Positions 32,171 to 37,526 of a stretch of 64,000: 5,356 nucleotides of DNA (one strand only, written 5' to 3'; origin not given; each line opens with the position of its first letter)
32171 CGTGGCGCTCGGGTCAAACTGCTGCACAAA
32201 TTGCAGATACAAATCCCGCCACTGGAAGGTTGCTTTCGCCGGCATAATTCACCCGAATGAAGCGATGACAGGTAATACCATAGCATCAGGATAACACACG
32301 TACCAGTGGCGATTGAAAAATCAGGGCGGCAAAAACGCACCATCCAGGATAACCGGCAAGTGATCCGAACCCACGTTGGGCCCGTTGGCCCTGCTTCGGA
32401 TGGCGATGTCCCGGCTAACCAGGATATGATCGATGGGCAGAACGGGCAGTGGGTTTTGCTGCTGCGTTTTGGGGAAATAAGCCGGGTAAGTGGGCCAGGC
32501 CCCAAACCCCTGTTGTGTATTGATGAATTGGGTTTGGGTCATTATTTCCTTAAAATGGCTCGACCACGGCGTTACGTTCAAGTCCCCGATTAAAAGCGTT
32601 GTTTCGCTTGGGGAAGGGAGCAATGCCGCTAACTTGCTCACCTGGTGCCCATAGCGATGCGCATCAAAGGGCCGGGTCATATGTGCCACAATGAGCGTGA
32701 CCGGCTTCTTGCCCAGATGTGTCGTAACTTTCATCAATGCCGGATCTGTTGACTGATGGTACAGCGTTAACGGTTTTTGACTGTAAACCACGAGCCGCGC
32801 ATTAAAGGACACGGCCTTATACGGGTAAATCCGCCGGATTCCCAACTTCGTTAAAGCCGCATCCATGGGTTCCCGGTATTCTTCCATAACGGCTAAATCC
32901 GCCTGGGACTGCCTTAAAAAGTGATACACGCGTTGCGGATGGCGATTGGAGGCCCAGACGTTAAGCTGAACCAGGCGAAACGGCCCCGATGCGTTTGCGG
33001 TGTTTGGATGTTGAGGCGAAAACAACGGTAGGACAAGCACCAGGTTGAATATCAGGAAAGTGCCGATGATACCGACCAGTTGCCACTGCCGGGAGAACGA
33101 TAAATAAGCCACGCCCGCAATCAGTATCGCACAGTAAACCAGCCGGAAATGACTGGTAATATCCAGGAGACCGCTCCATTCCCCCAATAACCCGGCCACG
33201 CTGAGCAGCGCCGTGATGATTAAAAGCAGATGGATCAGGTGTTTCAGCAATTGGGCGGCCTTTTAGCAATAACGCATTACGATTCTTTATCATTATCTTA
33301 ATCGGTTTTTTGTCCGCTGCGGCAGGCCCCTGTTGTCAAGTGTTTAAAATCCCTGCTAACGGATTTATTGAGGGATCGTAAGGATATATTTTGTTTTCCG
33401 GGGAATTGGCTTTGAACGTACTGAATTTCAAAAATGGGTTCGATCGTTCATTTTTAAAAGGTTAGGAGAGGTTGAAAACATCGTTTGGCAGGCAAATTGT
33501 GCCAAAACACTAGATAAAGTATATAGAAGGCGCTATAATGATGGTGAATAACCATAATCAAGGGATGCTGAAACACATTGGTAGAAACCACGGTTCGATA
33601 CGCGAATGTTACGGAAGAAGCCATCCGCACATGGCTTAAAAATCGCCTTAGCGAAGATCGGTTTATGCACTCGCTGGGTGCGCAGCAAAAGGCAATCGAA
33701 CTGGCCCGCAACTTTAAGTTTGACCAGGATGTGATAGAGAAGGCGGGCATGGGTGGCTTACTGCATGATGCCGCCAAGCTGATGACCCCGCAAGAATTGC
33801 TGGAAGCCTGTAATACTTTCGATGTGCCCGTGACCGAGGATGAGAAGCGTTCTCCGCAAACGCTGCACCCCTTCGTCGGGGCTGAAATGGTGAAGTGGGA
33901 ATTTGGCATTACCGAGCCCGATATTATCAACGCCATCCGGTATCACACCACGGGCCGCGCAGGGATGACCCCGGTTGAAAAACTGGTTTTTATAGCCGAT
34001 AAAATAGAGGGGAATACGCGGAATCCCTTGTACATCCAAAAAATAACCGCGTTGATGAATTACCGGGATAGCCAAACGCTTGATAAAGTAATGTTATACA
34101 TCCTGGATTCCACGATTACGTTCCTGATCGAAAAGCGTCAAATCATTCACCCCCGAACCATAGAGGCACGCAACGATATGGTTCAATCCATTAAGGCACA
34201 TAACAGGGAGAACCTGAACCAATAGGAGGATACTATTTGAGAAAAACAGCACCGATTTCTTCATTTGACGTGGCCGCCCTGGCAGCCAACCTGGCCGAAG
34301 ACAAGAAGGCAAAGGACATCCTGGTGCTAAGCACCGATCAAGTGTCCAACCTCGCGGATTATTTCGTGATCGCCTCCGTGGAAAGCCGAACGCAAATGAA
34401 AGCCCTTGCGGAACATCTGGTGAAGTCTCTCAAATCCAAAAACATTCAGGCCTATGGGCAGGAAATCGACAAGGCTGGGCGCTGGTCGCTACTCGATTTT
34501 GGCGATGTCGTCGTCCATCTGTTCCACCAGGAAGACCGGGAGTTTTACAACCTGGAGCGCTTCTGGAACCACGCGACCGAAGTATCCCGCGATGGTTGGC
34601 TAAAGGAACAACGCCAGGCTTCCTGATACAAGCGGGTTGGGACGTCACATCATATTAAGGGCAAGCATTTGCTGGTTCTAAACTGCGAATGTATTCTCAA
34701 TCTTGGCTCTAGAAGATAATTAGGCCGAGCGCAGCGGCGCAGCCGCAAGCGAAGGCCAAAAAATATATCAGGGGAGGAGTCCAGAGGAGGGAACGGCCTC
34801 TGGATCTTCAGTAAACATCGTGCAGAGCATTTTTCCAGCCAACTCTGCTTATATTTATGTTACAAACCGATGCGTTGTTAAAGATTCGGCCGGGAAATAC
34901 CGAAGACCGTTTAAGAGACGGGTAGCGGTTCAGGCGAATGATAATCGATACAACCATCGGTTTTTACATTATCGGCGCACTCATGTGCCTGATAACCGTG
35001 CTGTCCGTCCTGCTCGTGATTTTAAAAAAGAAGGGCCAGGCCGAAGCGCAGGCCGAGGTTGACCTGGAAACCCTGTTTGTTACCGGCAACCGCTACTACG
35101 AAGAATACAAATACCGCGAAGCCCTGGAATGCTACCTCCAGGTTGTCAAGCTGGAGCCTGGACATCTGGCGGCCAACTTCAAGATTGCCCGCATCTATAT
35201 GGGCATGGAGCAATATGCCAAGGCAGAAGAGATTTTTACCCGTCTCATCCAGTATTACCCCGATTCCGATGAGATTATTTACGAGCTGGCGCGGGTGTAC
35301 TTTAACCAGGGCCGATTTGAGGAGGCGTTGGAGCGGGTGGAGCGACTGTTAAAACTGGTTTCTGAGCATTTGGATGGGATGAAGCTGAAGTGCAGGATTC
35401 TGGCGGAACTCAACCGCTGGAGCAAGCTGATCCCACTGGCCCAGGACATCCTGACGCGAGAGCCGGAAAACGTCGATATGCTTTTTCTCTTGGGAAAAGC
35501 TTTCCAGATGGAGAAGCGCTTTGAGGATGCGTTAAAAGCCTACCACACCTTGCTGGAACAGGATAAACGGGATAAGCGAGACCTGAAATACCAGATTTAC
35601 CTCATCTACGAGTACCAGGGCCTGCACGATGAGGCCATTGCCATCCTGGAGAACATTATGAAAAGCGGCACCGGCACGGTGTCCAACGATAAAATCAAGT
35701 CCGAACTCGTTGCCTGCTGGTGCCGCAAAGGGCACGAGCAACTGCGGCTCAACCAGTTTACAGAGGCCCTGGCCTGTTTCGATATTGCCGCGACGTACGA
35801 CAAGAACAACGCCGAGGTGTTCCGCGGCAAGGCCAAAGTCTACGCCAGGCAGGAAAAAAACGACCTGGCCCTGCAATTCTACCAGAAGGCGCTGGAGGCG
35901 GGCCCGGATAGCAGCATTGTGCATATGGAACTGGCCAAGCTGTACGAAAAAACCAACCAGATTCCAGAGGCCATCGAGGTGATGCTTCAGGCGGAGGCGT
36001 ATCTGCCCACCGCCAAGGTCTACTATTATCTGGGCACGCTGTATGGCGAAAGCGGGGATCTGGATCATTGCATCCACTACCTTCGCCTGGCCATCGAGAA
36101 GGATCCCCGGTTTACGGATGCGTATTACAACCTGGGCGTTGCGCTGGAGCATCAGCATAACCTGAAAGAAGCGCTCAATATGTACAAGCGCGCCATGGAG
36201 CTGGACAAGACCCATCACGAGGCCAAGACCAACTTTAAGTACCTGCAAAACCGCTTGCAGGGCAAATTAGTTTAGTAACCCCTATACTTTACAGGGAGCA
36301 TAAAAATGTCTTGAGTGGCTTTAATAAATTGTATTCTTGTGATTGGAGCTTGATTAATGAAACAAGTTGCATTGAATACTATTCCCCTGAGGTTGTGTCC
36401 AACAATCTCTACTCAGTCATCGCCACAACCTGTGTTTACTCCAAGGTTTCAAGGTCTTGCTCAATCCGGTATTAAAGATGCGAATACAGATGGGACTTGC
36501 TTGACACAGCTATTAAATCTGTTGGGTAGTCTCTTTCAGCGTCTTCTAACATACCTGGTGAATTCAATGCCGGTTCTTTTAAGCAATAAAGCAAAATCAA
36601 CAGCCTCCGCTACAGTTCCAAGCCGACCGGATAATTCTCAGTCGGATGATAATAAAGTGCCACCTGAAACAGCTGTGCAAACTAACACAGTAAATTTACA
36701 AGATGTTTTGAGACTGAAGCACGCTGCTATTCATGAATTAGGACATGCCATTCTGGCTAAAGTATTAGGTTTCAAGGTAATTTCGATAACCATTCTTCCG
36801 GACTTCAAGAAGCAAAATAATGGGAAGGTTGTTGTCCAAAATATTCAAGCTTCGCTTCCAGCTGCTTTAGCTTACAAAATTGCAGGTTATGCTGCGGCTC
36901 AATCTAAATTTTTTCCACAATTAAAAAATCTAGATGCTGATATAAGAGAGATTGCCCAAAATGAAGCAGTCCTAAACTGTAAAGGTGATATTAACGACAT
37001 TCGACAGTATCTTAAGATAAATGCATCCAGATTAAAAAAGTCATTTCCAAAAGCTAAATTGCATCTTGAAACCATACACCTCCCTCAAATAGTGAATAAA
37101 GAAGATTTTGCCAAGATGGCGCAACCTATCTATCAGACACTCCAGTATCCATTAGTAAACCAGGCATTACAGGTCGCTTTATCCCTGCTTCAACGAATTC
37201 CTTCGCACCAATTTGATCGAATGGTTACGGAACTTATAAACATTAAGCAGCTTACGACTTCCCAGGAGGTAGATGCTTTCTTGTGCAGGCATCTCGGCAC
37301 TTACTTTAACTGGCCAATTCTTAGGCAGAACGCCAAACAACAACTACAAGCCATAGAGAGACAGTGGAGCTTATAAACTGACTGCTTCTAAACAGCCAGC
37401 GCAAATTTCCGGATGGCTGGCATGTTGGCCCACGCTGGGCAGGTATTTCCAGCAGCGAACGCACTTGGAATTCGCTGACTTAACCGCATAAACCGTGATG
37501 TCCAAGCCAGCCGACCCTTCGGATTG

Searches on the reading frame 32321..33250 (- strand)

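Call 20: search_protein_families(library=pfam, proteins=[window:32321-33250:-], max_evalue=0.001)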
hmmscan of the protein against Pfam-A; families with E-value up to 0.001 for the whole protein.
window:32321-33250:- (309 aa): 2 families
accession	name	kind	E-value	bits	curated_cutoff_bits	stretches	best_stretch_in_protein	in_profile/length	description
PF03372.29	Exo_endo_phos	-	4.8e-16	59.6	24.5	1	95-297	2-225/225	Endonuclease/Exonuclease/phosphatase family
PF14529.12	Exo_endo_phos_2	-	0.0001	22.6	27.4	1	205-301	19-117/117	Endonuclease-reverse transcriptase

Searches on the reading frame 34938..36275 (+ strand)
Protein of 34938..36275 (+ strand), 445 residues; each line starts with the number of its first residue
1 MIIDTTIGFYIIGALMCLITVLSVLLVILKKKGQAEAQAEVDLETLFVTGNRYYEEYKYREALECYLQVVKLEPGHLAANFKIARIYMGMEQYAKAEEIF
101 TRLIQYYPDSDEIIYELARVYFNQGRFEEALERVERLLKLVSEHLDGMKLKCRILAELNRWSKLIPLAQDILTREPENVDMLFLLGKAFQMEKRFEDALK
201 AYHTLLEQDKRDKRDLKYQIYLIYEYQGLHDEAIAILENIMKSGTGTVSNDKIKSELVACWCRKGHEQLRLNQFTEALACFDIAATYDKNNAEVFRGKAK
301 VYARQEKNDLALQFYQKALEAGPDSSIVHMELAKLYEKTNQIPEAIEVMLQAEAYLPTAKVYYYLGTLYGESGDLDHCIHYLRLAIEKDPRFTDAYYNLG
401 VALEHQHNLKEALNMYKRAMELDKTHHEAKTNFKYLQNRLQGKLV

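Call 20: search_protein_families(library=pfam, proteins=[window:34938-36275:+], max_evalue=0.001)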
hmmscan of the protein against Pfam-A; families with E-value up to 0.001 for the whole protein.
window:34938-36275:+ (445 aa): 34 families (the best 25 are shown)
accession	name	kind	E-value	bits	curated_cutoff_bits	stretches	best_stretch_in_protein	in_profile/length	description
PF07719.23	TPR_2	-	1.2e-46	153.4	27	4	394-426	2-34/34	Tetratricopeptide repeat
PF00515.34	TPR_1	-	3e-40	134.8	27.8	3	394-425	2-33/34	Tetratricopeptide repeat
PF14559.12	TPR_19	-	2e-37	127.8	25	3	90-139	4-53/68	Tetratricopeptide repeat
PF13432.12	TPR_16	-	1e-35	122.2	32.7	4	263-325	2-64/65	Tetratricopeptide repeat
PF13431.12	TPR_17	-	6.4e-30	101.3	24.4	2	384-413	4-33/34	Tetratricopeptide repeat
PF13428.12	TPR_14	-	2.6e-28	96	23.5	1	295-335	4-44/44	Tetratricopeptide repeat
PF13181.12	TPR_8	-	3.3e-27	92.7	25.7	0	394-426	2-34/34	Tetratricopeptide repeat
PF13414.12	TPR_11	-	6.5e-23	80.6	26.8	0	50-88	1-39/42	TPR repeat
PF13424.12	TPR_12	-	5.6e-22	78.2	30.1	3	79-140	5-74/77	Tetratricopeptide repeat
PF13174.12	TPR_6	-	4.8e-20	71.2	26.3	1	79-110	2-33/33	Tetratricopeptide repeat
PF12895.13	ANAPC3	-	9.9e-20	71.1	27.2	1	91-161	3-72/82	Anaphase-promoting complex, cyclosome, subunit 3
PF13176.12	TPR_7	-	3.3e-19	67.7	27.9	0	395-424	1-30/36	Tetratricopeptide repeat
PF13371.12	TPR_9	-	1e-13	51.5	35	1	85-139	3-57/73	Tetratricopeptide repeat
PF12569.14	NatA_aux_su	-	2.8e-13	50.1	33.3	1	356-424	187-257/515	N-terminal acetyltransferase A, auxiliary subunit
PF23914.1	TPR_CcmH_CycH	-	4.6e-13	49.7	42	1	58-143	65-153/158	Cytochrome c-type biogenesis protein H TPR domain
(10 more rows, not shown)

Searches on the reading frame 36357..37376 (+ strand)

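Call 20: search_protein_families(library=pfam, proteins=[window:36357-37376:+], max_evalue=0.001)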
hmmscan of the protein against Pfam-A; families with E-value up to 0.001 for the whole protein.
window:36357-37376:+ (339 aa): 1 family
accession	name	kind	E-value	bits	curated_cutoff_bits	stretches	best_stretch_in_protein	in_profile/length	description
PF13398.12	Peptidase_M50B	-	0.00014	22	26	1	114-180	16-77/201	Peptidase M50B-like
